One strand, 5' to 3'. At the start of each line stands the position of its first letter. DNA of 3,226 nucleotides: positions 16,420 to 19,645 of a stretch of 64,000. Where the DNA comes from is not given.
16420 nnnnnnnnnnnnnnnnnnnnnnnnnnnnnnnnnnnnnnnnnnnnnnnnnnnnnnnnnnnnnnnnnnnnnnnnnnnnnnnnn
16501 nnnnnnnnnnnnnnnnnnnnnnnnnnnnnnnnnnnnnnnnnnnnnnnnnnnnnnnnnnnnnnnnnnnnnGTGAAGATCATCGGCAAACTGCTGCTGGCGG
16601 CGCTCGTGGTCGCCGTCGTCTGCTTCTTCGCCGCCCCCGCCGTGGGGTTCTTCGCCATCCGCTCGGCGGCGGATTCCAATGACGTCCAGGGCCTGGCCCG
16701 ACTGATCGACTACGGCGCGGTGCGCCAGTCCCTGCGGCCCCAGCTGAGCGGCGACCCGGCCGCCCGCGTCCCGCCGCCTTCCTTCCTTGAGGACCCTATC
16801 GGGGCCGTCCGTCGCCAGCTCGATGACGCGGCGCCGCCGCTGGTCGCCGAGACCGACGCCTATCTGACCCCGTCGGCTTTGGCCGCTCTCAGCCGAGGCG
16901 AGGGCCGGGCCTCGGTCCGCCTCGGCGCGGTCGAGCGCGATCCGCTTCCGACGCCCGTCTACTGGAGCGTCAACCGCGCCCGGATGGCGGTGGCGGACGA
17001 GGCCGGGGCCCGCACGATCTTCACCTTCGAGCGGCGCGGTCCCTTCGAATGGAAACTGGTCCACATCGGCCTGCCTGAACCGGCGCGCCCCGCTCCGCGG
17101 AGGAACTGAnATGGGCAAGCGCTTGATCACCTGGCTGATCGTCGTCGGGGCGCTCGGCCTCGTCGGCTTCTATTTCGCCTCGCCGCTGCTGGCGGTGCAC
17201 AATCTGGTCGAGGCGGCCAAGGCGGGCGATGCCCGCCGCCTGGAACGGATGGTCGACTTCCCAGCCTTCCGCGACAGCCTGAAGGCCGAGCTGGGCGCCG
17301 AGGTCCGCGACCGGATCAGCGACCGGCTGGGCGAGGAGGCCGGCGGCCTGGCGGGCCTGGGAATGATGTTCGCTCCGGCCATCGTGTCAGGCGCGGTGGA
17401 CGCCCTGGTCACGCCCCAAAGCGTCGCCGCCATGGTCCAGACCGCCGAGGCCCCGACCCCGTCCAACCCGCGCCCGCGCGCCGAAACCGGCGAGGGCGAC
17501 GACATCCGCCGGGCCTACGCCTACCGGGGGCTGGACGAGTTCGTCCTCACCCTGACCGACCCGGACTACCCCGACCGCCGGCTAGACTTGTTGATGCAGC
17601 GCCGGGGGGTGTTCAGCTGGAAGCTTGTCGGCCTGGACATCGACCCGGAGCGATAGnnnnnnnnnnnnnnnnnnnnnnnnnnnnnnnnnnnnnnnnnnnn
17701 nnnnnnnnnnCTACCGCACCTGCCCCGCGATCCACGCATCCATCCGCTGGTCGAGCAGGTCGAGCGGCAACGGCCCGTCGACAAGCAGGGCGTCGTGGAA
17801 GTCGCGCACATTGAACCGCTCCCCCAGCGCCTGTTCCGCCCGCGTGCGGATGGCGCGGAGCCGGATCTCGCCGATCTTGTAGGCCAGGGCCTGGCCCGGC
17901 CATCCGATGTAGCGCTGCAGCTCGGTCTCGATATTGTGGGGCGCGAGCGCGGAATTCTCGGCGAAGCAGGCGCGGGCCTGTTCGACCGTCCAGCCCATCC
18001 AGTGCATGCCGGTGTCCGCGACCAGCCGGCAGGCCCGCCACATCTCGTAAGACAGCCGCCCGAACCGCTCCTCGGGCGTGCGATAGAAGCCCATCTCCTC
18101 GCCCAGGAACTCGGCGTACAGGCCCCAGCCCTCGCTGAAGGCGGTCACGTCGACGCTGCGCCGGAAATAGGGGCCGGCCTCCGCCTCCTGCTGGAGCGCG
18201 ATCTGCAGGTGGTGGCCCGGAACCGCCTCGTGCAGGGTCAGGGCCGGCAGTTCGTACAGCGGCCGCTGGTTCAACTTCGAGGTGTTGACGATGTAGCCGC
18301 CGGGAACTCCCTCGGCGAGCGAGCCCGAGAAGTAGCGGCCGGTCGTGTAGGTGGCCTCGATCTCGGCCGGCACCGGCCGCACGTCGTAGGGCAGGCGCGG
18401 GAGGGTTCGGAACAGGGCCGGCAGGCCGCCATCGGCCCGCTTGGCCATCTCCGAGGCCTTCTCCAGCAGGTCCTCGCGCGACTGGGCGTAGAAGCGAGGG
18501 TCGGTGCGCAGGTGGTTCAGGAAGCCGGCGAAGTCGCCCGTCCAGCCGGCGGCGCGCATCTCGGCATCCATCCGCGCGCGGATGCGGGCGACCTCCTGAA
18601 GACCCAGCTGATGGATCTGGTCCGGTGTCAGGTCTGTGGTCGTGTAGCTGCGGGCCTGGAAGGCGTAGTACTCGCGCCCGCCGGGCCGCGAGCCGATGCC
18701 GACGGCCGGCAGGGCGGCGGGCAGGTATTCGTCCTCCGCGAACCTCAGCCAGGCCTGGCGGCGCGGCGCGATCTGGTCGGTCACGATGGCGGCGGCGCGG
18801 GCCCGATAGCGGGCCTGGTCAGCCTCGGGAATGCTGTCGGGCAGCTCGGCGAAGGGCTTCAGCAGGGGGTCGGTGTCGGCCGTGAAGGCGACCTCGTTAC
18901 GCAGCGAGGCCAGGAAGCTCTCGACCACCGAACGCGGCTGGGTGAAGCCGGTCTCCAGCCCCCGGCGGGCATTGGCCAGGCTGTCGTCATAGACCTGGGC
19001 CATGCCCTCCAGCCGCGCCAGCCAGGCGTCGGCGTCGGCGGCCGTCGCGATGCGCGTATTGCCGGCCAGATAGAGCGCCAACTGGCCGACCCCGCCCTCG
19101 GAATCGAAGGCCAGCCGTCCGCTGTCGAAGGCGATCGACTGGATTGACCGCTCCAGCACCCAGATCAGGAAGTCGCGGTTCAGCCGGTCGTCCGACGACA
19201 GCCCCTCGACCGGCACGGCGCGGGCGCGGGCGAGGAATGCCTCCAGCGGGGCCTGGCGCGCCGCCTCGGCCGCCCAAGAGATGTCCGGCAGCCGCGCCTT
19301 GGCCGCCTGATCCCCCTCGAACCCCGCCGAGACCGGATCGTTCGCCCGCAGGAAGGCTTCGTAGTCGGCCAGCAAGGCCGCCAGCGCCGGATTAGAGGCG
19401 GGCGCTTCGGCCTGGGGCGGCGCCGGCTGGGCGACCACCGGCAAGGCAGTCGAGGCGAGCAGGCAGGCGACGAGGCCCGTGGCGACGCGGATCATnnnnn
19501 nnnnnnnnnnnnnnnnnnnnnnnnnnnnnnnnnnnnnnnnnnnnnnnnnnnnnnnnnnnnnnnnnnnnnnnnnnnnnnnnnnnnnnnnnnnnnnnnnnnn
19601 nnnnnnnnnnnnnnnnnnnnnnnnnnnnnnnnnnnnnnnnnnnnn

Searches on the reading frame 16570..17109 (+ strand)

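Call 41: search_protein_families(library=pfam, proteins=[window:16570-17109:+], max_evalue=0.00001)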
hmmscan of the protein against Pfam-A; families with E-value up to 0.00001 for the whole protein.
window:16570-17109:+ (179 aa): 1 family
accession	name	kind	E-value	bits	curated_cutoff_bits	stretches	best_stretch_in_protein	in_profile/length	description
PF11159.13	DUF2939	-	2.9e-15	56.8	24.8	1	12-107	1-93/93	Protein of unknown function (DUF2939)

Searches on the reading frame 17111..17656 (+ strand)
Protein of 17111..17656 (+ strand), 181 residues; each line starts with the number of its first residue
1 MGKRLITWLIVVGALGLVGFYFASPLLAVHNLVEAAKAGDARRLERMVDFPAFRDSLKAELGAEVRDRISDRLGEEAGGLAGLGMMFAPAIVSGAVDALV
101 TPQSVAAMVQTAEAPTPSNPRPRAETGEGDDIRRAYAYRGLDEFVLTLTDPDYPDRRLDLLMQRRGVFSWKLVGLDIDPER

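Call 41: search_protein_families(library=pfam, proteins=[window:17111-17656:+], max_evalue=0.00001)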
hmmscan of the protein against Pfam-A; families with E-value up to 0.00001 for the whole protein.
window:17111-17656:+ (181 aa): 1 family
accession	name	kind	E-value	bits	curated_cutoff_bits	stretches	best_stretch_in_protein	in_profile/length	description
PF11159.13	DUF2939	-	1.8e-22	79.9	24.8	1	17-108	4-93/93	Protein of unknown function (DUF2939)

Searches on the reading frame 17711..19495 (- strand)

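Call 41: search_protein_families(library=pfam, proteins=[window:17711-19495:-], max_evalue=0.00001)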
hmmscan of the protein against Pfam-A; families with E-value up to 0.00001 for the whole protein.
window:17711-19495:- (594 aa): 1 family
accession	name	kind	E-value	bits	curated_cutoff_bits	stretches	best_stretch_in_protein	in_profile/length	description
PF05960.17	DUF885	-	7.4e-160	534.5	32.4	1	54-585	1-532/532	Bacterial protein of unknown function (DUF885)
